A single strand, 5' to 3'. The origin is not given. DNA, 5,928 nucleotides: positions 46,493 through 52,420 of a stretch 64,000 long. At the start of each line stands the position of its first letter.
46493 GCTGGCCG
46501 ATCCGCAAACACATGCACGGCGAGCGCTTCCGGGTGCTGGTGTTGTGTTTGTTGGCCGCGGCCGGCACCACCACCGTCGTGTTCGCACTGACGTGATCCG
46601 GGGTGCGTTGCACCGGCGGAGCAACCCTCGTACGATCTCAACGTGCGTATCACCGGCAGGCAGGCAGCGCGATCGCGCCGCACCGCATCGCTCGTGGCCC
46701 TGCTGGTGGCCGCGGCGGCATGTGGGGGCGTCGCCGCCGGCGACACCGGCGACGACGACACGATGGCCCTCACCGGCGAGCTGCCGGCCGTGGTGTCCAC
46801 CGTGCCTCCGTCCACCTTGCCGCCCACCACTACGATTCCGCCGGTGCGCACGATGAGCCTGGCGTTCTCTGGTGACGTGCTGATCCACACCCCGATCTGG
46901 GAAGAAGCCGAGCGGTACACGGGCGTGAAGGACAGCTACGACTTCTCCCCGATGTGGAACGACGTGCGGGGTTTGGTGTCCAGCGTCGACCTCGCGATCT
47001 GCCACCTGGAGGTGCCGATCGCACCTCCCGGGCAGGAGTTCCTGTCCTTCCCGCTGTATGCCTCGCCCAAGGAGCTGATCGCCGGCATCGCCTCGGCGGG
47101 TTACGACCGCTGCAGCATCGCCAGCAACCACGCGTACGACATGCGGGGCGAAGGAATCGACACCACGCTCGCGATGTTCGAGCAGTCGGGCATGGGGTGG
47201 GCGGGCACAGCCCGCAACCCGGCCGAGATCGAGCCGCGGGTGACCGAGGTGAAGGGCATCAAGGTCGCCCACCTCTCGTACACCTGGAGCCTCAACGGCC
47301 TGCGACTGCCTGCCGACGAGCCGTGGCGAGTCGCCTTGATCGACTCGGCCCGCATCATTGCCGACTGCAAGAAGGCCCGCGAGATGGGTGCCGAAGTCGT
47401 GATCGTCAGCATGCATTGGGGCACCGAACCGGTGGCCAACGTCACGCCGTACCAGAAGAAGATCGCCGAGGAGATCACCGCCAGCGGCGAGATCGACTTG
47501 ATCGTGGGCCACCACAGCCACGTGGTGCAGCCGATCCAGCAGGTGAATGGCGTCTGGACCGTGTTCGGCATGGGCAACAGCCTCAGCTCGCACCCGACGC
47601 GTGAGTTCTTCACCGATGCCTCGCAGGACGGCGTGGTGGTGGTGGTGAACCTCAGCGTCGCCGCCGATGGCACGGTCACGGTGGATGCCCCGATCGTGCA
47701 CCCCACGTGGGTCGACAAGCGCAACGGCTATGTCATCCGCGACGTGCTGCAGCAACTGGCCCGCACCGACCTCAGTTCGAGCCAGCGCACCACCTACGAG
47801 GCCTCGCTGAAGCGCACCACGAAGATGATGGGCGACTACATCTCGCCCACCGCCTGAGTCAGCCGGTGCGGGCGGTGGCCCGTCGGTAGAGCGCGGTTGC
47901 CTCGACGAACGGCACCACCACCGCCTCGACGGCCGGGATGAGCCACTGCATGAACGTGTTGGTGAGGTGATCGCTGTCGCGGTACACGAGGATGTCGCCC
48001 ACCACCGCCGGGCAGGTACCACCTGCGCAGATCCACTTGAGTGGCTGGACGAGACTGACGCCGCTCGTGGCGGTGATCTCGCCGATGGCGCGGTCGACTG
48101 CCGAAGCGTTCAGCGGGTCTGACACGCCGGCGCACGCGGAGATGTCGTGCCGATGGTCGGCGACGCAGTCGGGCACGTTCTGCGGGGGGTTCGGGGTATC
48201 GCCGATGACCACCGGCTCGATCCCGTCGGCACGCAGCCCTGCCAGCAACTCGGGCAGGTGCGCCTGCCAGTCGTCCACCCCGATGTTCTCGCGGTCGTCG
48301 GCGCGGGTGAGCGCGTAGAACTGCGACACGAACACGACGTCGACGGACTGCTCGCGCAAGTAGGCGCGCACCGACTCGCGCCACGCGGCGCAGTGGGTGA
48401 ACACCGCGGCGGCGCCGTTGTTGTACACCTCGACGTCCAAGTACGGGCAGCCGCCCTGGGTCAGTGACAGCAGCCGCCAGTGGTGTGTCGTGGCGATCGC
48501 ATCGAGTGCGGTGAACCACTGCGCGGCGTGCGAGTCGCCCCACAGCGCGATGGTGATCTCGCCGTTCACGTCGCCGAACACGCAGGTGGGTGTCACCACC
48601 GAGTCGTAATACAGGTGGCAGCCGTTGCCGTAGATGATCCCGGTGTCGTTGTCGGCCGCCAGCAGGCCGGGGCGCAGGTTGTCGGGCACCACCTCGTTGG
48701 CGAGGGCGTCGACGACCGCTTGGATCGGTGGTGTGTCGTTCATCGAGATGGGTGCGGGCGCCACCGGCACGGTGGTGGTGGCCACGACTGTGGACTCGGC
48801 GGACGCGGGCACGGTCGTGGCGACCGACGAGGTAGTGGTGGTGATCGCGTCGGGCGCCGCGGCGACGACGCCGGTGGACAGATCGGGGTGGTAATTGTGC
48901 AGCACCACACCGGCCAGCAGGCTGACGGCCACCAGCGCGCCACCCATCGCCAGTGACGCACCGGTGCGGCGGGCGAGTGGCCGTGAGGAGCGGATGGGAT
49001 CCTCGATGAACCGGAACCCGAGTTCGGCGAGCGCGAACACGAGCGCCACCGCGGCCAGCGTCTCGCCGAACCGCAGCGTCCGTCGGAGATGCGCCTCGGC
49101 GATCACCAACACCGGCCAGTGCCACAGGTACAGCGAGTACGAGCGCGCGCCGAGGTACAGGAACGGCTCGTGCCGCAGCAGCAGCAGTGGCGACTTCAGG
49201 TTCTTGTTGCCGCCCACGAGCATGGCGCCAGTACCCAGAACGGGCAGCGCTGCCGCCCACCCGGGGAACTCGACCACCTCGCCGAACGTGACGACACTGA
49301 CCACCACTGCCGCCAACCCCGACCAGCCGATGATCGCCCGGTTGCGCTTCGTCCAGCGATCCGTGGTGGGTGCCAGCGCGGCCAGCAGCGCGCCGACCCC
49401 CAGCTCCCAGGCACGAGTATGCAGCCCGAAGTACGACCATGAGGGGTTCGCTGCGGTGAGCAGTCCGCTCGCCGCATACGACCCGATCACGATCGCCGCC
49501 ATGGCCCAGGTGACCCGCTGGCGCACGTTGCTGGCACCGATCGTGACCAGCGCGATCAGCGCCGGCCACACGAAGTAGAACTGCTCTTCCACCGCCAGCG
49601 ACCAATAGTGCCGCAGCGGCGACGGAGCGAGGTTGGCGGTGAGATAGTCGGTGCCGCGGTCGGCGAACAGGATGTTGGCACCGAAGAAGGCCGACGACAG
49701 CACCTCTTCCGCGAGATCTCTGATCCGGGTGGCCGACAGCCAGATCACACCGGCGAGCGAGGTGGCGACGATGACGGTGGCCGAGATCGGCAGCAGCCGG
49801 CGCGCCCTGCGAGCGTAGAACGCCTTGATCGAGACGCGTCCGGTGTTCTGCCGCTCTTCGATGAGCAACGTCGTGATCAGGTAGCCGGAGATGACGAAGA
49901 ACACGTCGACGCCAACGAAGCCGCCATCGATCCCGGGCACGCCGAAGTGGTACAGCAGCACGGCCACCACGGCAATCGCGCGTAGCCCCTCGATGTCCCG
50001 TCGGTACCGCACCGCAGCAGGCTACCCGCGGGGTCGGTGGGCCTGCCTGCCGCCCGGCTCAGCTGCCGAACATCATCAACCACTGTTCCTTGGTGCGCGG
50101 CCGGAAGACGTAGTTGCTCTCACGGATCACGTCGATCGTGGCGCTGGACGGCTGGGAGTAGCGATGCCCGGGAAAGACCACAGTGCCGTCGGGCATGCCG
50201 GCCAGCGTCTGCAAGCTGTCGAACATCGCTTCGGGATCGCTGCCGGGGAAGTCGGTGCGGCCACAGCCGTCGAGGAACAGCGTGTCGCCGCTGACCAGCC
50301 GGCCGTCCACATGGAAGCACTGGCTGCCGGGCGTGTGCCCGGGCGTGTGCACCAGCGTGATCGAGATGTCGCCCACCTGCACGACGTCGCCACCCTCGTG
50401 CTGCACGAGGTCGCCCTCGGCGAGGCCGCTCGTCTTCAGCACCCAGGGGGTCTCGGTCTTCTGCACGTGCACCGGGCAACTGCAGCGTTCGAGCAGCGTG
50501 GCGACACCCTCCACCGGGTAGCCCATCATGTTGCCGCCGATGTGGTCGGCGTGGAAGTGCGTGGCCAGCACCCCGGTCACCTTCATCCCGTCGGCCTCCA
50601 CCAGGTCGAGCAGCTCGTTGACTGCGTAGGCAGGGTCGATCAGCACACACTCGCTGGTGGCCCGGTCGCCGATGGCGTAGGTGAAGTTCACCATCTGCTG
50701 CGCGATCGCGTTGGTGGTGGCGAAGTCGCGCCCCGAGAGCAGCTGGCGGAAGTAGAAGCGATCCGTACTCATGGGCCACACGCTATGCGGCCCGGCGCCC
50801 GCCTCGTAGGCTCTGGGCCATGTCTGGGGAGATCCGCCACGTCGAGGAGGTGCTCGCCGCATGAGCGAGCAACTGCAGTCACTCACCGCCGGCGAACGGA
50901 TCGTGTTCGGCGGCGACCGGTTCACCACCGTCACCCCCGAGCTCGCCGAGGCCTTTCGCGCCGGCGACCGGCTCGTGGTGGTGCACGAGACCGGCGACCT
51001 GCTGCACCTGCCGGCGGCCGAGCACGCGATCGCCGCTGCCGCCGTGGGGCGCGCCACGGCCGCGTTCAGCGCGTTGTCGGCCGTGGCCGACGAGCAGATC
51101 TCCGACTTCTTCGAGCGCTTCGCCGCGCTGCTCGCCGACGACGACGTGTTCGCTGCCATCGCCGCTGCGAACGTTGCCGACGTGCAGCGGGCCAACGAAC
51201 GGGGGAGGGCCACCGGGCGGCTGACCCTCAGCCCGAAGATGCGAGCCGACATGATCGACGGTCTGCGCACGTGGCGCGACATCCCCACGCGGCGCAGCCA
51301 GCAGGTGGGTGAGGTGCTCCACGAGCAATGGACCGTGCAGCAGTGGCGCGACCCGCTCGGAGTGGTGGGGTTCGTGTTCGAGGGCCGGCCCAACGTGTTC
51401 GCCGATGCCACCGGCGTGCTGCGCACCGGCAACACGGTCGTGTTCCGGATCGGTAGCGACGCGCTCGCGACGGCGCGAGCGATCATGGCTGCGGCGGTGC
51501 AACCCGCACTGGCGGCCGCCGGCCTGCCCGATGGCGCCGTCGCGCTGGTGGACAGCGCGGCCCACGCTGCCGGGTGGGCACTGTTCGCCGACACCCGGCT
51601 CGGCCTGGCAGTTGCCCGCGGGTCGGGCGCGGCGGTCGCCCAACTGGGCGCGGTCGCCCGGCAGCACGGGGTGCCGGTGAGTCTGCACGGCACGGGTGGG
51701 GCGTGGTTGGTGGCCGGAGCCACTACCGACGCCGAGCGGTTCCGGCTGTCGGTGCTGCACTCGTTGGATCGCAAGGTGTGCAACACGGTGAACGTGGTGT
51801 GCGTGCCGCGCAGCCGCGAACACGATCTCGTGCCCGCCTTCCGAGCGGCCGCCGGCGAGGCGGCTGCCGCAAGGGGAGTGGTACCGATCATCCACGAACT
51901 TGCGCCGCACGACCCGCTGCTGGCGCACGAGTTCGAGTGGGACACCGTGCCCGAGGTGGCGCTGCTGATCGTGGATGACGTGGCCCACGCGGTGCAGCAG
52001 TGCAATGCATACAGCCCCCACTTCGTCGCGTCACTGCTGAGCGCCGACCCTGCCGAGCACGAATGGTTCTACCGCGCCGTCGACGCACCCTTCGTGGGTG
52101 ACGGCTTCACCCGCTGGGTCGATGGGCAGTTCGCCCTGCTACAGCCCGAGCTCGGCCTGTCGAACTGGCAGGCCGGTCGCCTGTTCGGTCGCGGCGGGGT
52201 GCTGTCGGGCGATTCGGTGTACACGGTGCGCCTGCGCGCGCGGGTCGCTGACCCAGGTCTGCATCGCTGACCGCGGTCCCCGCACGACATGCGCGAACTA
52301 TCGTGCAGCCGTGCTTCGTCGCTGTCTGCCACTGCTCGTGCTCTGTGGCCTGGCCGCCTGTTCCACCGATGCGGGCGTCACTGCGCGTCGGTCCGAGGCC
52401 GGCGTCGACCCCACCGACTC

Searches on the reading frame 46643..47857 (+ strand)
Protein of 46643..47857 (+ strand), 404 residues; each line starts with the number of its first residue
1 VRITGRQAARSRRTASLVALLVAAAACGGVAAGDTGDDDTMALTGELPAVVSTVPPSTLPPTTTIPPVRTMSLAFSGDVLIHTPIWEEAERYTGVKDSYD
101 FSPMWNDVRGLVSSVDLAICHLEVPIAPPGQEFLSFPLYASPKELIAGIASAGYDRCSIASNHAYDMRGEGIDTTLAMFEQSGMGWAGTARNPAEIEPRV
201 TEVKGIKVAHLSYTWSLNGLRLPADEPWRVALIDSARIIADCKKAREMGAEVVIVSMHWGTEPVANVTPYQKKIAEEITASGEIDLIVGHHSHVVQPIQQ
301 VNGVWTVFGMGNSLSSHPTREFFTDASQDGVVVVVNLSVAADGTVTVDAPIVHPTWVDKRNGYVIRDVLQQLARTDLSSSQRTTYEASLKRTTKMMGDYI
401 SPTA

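Call 26: search_protein_families(library=pfam, proteins=[window:46643-47857:+], max_evalue=0.00001)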
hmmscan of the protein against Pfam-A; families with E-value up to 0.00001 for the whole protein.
window:46643-47857:+ (404 aa): 1 family
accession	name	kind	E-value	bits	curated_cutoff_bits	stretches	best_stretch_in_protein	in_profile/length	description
PF09587.15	PGA_cap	-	3.7e-59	200.7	27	1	73-315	2-253/255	Bacterial capsule synthesis protein PGA_cap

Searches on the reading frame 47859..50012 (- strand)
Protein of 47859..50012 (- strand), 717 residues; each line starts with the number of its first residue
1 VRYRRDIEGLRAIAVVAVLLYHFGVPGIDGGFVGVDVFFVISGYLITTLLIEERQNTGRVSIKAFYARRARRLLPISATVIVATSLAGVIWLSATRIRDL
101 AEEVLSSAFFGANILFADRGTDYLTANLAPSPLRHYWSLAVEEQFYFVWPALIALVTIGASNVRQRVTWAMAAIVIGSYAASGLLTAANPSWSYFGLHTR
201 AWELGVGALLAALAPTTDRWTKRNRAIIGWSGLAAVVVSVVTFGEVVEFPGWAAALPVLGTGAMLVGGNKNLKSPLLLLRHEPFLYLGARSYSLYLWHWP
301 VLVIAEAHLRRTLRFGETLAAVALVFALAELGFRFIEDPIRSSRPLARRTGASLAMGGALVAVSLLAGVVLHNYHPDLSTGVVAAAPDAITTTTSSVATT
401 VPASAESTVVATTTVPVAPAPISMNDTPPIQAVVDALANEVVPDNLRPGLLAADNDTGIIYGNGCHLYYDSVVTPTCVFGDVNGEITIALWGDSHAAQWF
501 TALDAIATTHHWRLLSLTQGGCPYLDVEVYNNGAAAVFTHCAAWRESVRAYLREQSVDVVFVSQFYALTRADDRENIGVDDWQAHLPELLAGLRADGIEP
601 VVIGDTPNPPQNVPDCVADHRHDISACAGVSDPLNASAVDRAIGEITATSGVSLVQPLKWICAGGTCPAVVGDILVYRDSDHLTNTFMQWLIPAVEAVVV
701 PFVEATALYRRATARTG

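Call 26: search_protein_families(library=pfam, proteins=[window:47859-50012:-], max_evalue=0.00001)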
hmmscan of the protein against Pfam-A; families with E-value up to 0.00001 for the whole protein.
window:47859-50012:- (717 aa): 2 families
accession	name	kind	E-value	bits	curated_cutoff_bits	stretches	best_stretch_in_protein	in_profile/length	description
PF19040.6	SGNH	-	1.6e-36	126.7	27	1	474-696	11-247/248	SGNH domain (fused to AT3 domains)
PF01757.29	Acyl_transf_3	-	5.8e-32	111.5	31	1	6-328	3-320/326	Acyltransferase domain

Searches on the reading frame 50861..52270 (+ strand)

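Call 26: search_protein_families(library=pfam, proteins=[window:50861-52270:+], max_evalue=0.00001)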
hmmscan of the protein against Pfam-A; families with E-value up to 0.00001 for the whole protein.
window:50861-52270:+ (469 aa): 1 family
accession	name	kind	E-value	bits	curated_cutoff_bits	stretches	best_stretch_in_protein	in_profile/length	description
PF00171.27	Aldedh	-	2.1e-10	40.2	23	1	48-331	21-293/461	Aldehyde dehydrogenase family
